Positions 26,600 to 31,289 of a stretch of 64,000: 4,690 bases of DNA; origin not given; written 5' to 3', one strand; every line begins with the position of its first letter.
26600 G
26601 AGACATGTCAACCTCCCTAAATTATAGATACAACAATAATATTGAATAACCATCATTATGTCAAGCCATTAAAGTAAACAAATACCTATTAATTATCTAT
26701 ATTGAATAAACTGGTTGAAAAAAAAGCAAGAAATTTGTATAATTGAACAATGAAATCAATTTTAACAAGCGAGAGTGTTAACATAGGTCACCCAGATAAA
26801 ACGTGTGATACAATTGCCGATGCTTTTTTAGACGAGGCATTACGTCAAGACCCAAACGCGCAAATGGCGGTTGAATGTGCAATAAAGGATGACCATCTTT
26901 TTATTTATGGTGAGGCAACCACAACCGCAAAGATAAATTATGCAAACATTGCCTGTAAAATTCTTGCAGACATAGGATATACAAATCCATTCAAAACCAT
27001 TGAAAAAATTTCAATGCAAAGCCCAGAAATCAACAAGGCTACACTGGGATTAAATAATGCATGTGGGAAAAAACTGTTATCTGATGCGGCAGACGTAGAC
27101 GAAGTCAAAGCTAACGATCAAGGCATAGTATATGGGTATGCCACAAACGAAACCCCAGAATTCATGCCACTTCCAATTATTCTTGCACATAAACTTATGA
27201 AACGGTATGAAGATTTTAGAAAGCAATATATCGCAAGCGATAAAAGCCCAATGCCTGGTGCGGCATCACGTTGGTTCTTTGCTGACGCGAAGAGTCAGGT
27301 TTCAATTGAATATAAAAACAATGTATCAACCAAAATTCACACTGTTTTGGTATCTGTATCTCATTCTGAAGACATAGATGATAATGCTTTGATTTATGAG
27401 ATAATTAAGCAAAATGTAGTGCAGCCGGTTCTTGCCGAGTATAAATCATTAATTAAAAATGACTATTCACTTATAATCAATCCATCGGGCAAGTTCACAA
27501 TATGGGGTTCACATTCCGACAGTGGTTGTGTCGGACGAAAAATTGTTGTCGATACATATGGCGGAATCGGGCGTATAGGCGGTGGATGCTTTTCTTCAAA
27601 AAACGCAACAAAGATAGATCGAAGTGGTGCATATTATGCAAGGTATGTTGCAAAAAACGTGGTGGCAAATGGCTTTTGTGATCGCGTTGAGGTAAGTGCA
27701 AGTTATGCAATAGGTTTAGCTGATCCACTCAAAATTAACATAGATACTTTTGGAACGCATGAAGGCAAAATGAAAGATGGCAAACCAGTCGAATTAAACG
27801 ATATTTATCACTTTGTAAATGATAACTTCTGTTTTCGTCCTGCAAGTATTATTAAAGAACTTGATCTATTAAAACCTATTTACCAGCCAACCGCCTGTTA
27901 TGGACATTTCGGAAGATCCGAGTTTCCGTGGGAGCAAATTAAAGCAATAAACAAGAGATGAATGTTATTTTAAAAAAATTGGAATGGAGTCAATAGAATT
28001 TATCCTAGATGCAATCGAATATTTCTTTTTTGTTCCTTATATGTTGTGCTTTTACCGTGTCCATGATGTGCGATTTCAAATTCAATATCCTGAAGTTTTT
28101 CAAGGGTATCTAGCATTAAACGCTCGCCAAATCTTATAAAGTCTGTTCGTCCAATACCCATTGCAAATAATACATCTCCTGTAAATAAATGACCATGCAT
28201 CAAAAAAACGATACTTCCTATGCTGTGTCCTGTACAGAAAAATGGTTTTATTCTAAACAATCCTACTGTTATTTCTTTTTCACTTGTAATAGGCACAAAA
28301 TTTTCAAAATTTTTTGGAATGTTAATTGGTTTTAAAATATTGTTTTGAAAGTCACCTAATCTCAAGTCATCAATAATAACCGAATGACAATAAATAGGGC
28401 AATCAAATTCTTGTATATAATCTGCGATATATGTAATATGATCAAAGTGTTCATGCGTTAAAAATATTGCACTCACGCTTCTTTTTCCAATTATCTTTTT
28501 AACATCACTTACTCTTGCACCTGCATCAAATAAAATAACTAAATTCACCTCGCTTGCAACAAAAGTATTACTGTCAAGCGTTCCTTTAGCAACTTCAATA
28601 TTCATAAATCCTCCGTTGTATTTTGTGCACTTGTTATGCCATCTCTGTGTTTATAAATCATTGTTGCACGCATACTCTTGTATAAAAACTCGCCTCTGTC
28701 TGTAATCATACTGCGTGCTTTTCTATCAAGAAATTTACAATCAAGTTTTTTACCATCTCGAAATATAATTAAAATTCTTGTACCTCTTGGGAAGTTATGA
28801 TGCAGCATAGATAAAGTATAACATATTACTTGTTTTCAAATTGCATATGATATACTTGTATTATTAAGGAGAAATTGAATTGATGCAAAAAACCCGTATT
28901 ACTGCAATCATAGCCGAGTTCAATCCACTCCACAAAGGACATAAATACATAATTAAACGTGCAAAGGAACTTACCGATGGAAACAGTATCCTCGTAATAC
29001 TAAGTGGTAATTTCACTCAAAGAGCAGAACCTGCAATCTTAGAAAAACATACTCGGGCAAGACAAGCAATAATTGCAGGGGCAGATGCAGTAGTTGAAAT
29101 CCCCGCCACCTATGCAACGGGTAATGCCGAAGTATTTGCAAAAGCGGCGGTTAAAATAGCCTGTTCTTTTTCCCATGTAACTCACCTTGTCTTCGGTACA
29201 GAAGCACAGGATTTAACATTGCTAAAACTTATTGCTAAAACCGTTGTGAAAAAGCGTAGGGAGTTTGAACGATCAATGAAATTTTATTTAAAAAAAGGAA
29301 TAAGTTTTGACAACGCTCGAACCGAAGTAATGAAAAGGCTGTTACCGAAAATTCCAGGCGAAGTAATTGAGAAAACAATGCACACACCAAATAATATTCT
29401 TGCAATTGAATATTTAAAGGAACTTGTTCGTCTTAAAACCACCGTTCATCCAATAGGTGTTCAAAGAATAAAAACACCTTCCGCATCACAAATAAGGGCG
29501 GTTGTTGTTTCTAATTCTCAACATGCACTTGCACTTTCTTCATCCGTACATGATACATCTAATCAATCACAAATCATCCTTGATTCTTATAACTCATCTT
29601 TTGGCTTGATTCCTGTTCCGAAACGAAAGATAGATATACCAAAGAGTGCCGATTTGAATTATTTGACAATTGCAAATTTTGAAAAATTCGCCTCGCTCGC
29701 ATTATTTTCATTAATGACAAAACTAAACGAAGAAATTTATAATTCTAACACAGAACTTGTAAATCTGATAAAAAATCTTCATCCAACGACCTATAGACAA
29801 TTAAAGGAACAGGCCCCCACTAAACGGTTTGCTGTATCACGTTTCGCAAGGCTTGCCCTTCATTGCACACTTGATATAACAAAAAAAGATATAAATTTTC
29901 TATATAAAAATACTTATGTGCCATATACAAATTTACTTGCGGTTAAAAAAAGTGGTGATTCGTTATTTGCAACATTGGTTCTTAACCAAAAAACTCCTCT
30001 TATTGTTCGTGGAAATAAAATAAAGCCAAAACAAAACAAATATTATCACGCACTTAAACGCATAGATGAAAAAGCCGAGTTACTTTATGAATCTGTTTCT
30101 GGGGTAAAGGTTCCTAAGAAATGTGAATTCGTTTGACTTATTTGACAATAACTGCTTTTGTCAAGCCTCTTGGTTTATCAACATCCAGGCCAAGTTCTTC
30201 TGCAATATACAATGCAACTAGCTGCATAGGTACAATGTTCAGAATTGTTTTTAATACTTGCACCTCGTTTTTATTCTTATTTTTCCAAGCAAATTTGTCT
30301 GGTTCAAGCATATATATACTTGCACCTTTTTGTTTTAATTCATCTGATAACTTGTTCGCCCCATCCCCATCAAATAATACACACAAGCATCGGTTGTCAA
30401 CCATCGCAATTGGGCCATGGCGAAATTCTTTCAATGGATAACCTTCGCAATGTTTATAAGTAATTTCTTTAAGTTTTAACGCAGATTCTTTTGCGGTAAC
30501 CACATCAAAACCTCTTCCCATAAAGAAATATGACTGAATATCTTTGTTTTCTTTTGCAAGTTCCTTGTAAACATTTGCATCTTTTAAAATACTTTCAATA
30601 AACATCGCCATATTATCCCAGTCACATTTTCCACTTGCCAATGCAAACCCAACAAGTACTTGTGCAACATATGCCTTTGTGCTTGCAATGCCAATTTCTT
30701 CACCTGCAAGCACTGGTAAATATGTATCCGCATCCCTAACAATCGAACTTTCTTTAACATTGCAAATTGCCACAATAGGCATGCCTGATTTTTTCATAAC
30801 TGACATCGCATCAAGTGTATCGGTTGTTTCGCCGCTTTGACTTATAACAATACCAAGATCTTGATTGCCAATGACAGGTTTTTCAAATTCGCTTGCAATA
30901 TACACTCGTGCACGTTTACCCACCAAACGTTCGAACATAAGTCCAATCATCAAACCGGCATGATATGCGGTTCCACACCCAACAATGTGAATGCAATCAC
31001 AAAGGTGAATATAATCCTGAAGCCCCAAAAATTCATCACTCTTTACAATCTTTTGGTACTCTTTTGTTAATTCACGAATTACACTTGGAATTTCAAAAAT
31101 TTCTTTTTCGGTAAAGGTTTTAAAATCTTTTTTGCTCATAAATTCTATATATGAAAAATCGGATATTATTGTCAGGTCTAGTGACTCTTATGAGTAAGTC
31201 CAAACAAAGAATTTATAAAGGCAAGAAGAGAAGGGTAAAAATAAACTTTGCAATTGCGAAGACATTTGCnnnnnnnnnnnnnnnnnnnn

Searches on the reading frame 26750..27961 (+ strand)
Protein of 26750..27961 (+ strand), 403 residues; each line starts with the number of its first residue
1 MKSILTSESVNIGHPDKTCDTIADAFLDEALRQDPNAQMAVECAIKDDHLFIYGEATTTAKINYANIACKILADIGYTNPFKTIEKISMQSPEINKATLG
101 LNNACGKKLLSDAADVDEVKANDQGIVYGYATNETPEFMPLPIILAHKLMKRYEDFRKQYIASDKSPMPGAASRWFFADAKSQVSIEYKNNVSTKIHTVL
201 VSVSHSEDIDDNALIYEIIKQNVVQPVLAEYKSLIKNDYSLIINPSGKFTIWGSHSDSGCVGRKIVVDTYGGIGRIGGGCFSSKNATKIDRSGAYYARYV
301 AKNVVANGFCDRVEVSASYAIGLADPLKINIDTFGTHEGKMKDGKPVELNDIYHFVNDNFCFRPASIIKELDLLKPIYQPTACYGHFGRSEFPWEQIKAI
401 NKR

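Call 73: search_protein_families(library=pfam, proteins=[window:26750-27961:+], max_evalue=0.00001)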
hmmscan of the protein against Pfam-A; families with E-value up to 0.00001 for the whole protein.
window:26750-27961:+ (403 aa): 3 families
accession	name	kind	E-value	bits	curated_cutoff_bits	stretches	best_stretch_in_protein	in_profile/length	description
PF02773.21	S-AdoMet_synt_C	-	1.6e-53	180.8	25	1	252-396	2-138/138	S-adenosylmethionine synthetase, C-terminal domain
PF02772.21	S-AdoMet_synt_M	-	6.7e-34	117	29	1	119-249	2-120/120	S-adenosylmethionine synthetase, central domain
PF00438.25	S-AdoMet_synt_N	-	6.1e-26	91.3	33.1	1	3-84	2-83/99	S-adenosylmethionine synthetase, N-terminal domain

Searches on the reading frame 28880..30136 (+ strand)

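Call 73: search_protein_families(library=pfam, proteins=[window:28880-30136:+], max_evalue=0.00001)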
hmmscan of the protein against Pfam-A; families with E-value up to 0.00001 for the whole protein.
window:28880-30136:+ (418 aa): 2 families
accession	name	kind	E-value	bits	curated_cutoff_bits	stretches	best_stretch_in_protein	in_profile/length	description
PF05636.17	HIGH_NTase1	-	1.8e-81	274.9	27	1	6-407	2-390/402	HIGH Nucleotidyl Transferase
PF01467.32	CTP_transf_like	-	4.3e-06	27.4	21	1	14-79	6-71/133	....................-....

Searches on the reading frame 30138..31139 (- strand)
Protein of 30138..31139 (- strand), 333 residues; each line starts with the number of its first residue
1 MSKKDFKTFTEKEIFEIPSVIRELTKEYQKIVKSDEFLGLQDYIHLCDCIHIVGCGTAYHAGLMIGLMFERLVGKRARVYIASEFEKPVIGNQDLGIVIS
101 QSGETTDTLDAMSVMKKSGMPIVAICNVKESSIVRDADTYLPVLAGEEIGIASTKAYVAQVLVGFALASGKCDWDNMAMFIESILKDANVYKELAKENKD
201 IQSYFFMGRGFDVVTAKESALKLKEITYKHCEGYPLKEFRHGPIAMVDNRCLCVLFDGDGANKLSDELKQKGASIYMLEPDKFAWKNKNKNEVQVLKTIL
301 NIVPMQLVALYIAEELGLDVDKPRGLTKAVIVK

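Call 73: search_protein_families(library=pfam, proteins=[window:30138-31139:-], max_evalue=0.00001)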
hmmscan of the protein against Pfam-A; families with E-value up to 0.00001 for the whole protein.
window:30138-31139:- (333 aa): 1 family
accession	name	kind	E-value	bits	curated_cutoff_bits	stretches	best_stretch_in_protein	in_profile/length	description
PF01380.27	SIS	-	8.3e-37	126.4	25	2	50-168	8-129/131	SIS domain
